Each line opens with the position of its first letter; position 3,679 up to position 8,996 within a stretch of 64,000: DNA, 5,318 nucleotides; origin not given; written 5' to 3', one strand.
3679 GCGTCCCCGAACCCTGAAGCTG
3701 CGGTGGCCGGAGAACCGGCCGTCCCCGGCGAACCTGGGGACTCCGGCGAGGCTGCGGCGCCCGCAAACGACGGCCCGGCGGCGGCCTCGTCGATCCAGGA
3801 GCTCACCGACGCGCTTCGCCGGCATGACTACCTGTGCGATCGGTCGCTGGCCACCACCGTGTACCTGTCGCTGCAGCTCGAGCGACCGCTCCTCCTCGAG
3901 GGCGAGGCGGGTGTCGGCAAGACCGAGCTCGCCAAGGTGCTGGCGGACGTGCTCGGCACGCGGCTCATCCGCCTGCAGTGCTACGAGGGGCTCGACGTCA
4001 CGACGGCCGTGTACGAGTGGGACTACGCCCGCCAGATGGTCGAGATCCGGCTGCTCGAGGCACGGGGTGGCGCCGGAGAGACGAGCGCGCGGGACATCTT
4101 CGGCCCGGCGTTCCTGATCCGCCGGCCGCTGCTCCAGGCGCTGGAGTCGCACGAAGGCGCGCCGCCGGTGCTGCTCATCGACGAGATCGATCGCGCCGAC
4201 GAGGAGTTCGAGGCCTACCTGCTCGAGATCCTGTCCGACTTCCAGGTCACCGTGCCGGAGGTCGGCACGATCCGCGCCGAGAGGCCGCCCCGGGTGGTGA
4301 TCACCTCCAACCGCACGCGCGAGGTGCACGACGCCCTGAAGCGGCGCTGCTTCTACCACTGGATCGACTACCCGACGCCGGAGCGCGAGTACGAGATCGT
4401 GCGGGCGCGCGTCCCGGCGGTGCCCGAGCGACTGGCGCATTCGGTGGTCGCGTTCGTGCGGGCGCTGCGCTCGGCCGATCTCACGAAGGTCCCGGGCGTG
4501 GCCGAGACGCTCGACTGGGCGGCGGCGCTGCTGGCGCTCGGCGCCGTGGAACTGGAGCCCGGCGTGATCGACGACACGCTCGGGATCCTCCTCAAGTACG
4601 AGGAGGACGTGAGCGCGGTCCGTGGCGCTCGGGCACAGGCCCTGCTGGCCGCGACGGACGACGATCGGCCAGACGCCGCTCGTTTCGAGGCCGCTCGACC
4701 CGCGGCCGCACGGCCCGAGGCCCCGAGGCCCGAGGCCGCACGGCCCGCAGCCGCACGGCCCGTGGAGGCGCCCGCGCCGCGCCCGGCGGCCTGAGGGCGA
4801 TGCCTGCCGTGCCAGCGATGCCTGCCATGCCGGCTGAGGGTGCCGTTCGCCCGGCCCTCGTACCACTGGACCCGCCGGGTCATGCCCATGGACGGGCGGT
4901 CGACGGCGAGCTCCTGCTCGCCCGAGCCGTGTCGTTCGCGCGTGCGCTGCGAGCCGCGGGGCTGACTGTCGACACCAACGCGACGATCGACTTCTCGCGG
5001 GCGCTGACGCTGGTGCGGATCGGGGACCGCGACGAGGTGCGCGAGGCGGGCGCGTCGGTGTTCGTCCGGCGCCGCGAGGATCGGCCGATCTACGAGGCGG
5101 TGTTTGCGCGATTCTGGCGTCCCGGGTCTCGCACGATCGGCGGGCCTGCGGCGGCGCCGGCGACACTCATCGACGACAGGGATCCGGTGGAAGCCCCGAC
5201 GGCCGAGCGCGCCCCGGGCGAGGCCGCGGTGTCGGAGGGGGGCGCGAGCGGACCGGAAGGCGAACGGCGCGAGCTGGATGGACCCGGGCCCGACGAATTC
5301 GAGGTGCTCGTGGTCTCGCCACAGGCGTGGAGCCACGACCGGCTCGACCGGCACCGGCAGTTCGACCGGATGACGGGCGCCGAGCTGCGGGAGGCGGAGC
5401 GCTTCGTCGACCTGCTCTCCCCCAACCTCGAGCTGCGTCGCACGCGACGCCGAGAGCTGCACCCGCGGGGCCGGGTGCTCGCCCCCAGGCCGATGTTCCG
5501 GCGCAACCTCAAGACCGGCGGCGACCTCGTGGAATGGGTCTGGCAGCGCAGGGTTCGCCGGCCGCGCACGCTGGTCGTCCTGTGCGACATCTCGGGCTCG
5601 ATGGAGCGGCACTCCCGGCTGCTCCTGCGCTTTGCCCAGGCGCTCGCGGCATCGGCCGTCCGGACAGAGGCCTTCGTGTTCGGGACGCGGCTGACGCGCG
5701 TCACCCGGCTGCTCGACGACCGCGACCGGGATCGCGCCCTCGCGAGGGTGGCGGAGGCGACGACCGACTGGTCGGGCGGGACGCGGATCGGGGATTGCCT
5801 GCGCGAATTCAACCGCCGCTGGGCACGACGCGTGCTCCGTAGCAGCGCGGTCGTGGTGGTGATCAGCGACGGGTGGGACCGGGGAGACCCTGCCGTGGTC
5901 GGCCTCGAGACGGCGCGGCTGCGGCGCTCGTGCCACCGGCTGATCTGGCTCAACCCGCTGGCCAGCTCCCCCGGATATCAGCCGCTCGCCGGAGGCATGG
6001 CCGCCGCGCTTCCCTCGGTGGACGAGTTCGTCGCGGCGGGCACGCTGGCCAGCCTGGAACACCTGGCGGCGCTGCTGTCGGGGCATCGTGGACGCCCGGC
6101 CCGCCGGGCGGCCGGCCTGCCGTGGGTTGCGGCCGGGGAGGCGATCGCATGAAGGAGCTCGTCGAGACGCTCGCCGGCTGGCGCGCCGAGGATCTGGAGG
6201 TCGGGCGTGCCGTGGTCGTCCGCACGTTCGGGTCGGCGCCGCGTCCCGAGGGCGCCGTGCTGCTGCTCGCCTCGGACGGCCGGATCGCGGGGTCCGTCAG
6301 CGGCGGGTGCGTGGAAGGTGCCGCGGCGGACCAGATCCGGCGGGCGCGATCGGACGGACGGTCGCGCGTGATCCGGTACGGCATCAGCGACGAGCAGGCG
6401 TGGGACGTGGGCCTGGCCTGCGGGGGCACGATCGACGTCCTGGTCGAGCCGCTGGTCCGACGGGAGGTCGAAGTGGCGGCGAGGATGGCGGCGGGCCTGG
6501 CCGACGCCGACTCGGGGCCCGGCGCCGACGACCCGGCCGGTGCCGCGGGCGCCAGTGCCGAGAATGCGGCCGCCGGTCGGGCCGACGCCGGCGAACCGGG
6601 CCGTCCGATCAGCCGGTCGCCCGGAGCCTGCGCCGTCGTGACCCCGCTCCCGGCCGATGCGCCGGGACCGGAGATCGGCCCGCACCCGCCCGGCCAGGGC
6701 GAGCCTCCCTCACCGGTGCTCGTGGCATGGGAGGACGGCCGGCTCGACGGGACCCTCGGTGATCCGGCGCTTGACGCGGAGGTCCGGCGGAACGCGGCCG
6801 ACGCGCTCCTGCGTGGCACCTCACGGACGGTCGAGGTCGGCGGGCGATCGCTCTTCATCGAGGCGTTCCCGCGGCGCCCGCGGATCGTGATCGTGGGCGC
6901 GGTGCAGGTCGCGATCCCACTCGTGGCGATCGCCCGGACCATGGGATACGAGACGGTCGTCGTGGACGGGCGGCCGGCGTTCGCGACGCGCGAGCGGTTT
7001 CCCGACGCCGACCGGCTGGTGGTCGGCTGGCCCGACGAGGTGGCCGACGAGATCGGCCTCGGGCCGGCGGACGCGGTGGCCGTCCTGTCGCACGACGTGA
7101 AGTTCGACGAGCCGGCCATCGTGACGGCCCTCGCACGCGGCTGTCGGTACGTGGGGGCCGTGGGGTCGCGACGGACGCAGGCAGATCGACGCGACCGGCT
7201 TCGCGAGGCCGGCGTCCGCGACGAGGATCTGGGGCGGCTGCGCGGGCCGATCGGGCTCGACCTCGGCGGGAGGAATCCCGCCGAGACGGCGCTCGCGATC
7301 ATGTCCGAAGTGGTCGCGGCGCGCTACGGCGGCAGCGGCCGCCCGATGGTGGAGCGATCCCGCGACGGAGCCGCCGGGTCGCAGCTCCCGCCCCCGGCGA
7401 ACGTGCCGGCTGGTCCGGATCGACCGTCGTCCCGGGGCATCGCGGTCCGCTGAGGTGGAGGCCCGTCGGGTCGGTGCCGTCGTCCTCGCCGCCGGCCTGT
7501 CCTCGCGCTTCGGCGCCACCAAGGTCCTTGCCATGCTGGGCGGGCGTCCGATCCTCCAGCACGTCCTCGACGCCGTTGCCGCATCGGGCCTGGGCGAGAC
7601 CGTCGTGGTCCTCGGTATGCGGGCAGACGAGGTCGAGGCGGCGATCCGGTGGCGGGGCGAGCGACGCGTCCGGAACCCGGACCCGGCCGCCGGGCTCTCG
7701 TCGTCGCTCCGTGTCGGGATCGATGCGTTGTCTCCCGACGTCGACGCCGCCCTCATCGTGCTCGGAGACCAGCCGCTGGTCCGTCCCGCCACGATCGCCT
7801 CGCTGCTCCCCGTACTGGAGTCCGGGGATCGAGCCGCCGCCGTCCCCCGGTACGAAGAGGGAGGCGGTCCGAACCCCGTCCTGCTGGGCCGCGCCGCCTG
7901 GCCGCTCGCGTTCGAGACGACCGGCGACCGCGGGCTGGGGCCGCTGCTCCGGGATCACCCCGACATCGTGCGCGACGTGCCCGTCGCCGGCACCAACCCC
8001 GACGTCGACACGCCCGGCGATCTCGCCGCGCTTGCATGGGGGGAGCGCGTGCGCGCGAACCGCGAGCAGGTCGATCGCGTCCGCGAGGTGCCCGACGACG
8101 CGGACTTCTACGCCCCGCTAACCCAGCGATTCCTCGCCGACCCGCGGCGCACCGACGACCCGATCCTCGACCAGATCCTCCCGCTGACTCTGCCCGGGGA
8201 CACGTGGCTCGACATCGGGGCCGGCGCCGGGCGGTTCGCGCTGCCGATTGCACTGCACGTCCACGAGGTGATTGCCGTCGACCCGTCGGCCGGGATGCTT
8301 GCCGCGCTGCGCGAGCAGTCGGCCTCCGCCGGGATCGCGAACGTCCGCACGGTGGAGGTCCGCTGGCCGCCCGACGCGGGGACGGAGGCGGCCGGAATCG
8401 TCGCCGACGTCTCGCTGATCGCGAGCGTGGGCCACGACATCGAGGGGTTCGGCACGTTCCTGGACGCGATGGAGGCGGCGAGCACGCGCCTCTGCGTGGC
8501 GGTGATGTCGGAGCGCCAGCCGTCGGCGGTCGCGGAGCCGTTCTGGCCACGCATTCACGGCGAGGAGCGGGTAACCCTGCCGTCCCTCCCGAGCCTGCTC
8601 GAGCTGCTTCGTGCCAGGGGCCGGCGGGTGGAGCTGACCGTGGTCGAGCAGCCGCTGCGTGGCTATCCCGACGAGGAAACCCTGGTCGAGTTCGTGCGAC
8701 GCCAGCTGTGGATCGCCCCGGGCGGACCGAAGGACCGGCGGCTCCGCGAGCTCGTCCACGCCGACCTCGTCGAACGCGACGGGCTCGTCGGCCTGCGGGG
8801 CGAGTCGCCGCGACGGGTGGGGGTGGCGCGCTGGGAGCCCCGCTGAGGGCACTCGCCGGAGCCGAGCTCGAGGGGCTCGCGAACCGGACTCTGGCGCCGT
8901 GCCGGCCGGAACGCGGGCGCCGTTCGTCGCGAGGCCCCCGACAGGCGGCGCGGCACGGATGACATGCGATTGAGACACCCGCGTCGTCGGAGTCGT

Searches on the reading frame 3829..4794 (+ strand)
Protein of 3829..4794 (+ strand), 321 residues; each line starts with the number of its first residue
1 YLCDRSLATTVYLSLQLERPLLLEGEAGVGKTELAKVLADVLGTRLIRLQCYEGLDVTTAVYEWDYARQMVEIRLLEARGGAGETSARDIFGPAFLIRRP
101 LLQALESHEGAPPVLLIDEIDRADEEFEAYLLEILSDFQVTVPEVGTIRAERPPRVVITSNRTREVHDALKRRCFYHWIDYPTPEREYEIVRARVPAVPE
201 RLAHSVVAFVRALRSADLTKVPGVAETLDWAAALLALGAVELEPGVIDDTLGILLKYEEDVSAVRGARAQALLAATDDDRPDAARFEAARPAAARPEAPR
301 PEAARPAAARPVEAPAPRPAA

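Call 47: search_protein_families(library=pfam, proteins=[window:3829-4794:+], max_evalue=0.01)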
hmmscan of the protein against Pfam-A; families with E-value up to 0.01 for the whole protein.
window:3829-4794:+ (321 aa): 10 families
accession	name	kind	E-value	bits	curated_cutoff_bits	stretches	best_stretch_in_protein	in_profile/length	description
PF07728.20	AAA_5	-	6.5e-13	49.3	22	1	20-174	1-139/139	AAA domain (dynein-related subfamily)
PF00004.35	AAA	-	3.5e-10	40.9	21.2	1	21-174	1-123/131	ATPase family associated with various cellular activities (AAA)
PF07726.17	AAA_3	-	4.9e-08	33.4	27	0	113-161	64-111/131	ATPase family associated with various cellular activities (AAA)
PF13401.12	AAA_22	-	4.5e-06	27.4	27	1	19-142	6-118/130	AAA domain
PF13191.12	AAA_16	-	2e-05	25.6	32.6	1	19-135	25-156/167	AAA ATPase domain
PF05496.18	RuvB_N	-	5.3e-05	23.5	27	0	104-142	77-115/159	Holliday junction DNA helicase RuvB P-loop domain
PF07724.20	AAA_2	-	8.5e-05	23.1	27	0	113-141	77-105/166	AAA domain (Cdc48 subfamily)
PF12774.13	AAA_6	-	0.00095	18.7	25.2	1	10-58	24-72/327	Hydrolytic ATP binding site of dynein motor region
PF00158.32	Sigma54_activat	-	0.0026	17.9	20.2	0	15-39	19-43/168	Sigma-54 interaction domain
PF05729.18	NACHT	-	0.0069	16.7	26.7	0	19-43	1-25/167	NACHT domain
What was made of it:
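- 3829..4794 (+): coxD-like MoxR/AAA+ ATPase gene. Pfam AAA_5, AAA and AAA_3 (call 47).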

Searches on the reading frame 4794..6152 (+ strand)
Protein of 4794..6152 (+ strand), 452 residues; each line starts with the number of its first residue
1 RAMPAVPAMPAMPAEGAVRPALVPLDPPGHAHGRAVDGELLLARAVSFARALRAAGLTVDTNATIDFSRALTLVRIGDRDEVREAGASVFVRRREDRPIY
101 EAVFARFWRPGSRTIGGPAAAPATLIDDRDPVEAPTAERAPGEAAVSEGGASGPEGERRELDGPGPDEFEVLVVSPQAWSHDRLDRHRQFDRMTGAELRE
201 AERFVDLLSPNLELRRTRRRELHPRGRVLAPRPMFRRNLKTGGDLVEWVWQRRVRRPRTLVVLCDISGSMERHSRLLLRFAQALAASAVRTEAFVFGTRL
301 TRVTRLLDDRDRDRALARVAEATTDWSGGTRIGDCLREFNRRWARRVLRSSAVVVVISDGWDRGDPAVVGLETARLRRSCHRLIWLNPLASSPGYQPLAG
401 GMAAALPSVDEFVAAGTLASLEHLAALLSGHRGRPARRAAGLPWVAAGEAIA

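Call 47: search_protein_families(library=pfam, proteins=[window:4794-6152:+], max_evalue=0.01)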
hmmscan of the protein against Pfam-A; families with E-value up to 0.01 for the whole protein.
window:4794-6152:+ (452 aa): 3 families
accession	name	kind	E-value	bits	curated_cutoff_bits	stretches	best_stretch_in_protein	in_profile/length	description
PF05762.20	VWA_CoxE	-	5.9e-60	202.9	26.4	1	212-420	10-221/222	VWA domain containing CoxE-like protein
PF13519.12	VWA_2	-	9.3e-05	23.5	27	1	260-360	1-106/107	von Willebrand factor type A domain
PF00092.34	VWA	-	0.00098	19.8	23.8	1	260-366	2-120/174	von Willebrand factor type A domain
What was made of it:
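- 4794..6152 (+): coxE-like VWA gene (start approximate). Pfam VWA_CoxE 5.9e-60 (call 47).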

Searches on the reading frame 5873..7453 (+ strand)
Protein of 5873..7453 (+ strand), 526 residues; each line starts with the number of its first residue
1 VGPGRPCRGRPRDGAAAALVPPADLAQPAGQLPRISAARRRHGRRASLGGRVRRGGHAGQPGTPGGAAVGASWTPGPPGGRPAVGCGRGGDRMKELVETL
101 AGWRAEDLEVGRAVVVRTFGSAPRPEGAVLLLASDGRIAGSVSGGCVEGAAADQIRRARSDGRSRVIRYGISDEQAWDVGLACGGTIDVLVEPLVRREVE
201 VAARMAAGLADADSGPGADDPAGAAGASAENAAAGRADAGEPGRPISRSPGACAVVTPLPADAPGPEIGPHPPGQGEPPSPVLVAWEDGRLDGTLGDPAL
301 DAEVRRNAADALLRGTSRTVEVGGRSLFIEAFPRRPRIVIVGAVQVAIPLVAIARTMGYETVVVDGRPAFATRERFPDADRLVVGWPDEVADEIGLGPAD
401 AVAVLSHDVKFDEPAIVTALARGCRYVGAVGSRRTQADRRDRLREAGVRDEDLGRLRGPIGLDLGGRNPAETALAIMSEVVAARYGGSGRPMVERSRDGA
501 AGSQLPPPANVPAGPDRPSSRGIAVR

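Call 47: search_protein_families(library=pfam, proteins=[window:5873-7453:+], max_evalue=0.01)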
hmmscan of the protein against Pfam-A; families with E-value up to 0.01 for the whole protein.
window:5873-7453:+ (526 aa): 2 families
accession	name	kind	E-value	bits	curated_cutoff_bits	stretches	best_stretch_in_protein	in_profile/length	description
PF13478.12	XdhC_C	-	9e-39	133.3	29.7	1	338-480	1-125/125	XdhC Rossmann domain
PF02625.21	XdhC_CoxI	-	1.6e-24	86.1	24.3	2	103-170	1-68/68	XdhC and CoxI family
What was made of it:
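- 6179..7453 (+): Second XdhC paralogue without YHS (CoxI / Rv0376c-like). Pfam gives two XdhC_CoxI stretches plus XdhC_C 9e-39 (call 47).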

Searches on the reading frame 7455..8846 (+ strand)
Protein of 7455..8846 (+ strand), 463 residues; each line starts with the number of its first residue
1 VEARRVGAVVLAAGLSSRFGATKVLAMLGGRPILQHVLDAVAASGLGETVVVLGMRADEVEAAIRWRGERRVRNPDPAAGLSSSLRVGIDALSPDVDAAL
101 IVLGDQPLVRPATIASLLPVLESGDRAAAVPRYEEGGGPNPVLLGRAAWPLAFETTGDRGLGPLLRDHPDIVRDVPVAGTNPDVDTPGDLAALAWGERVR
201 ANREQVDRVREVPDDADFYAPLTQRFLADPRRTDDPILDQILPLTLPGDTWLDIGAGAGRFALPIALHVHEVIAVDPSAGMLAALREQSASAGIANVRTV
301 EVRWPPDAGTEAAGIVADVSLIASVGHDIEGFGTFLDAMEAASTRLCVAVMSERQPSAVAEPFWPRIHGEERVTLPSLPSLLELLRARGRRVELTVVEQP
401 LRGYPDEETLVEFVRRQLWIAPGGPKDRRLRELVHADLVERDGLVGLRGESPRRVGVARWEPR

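Call 9: search_protein_families(library=pfam, proteins=[window:7455-8846:+], max_evalue=0.01)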
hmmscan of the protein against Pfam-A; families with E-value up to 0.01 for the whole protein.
window:7455-8846:+ (463 aa): 8 families
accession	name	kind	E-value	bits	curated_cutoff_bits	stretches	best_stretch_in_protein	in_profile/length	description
PF12804.13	NTP_transf_3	-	1.5e-32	113.5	27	1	8-169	1-158/160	MobA-like NTP transferase domain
PF13649.12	Methyltransf_25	-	1.3e-07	32.6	27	1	252-301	2-52/97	Methyltransferase domain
PF02348.25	CTP_transf_3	-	2.3e-07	31.3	22.6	1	10-119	4-112/217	Cytidylyltransferase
PF01128.25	IspD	-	1.6e-06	28.5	27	1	7-128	2-124/221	2-C-methyl-D-erythritol 4-phosphate cytidylyltransferase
PF08242.18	Methyltransf_12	-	4.9e-06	27.6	30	1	252-332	1-81/98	Methyltransferase domain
PF08241.18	Methyltransf_11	-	1.5e-05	26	21.2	1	252-297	1-44/95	Methyltransferase domain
PF13489.12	Methyltransf_23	-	7.1e-05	23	27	1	237-285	12-60/164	Methyltransferase domain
PF13847.12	Methyltransf_31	-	0.0019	18.3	27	1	248-298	4-57/145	Methyltransferase domain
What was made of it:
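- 7455..8846 (+): mocA-like nucleotidyltransferase fused to a SAM methyltransferase domain. Pfam NTP_transf_3 1.5e-32 and Methyltransf_25 (call 9).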
